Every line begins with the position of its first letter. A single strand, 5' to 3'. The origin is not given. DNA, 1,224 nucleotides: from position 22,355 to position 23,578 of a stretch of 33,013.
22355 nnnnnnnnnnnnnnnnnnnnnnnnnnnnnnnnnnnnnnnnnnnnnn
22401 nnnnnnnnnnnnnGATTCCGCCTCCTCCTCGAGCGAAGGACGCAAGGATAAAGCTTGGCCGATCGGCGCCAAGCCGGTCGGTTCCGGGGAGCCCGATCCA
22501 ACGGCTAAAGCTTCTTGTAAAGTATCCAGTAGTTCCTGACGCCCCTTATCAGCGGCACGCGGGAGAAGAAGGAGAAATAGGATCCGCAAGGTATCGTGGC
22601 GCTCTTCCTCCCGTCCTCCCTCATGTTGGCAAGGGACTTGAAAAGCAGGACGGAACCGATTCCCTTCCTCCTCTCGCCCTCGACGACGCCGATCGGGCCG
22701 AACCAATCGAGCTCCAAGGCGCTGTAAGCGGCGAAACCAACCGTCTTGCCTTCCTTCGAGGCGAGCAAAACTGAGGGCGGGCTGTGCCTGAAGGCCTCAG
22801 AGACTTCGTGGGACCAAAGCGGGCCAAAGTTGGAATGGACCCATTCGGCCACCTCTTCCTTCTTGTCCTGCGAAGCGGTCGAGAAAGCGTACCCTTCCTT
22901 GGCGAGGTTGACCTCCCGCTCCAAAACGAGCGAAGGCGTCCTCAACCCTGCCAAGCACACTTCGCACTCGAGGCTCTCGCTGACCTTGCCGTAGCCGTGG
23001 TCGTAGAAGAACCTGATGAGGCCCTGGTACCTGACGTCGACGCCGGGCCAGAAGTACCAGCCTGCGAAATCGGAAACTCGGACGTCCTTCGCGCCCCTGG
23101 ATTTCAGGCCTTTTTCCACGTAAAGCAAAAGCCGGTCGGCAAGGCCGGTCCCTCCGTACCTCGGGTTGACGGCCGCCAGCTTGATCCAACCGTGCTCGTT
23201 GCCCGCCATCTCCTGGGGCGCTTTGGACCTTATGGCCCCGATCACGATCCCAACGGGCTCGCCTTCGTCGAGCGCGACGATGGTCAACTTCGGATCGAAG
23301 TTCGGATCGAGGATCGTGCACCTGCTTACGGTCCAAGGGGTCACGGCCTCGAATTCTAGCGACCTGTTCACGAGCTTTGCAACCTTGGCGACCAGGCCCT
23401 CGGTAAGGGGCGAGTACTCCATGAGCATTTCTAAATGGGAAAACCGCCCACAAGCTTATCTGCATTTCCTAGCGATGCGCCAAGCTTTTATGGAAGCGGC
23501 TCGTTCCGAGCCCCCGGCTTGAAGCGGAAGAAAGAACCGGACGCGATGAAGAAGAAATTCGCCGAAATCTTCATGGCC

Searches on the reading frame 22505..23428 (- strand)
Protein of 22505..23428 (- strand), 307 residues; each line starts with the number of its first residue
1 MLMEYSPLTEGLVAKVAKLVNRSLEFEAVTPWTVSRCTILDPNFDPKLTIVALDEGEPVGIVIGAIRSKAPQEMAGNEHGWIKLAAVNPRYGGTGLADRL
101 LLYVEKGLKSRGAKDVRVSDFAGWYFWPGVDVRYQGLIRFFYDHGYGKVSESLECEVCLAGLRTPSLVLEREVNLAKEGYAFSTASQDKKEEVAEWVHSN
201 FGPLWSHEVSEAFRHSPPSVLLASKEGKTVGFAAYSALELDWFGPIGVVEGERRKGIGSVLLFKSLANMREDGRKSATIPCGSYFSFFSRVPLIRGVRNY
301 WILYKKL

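Call 28: search_protein_families(library=pfam, proteins=[window:22505-23428:-], max_evalue=0.001)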
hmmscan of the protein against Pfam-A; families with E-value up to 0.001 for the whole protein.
window:22505-23428:- (307 aa): 5 families
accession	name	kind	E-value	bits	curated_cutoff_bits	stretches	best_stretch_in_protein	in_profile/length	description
PF00583.31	Acetyltransf_1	-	3.3e-15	56.8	20.7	2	43-115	26-95/116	Acetyltransferase (GNAT) family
PF13508.13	Acetyltransf_7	-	1.2e-09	38.8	27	1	48-116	4-65/84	Acetyltransferase (GNAT) domain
PF13673.13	Acetyltransf_10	-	2.3e-05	24.8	23.6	0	49-116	33-90/128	Acetyltransferase (GNAT) domain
PF13527.13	Acetyltransf_9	-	0.00018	21.9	25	0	241-277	73-109/127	Acetyltransferase (GNAT) domain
PF14542.12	Acetyltransf_CG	-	0.00029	21.3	30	0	226-275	8-59/80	GCN5-related N-acetyl-transferase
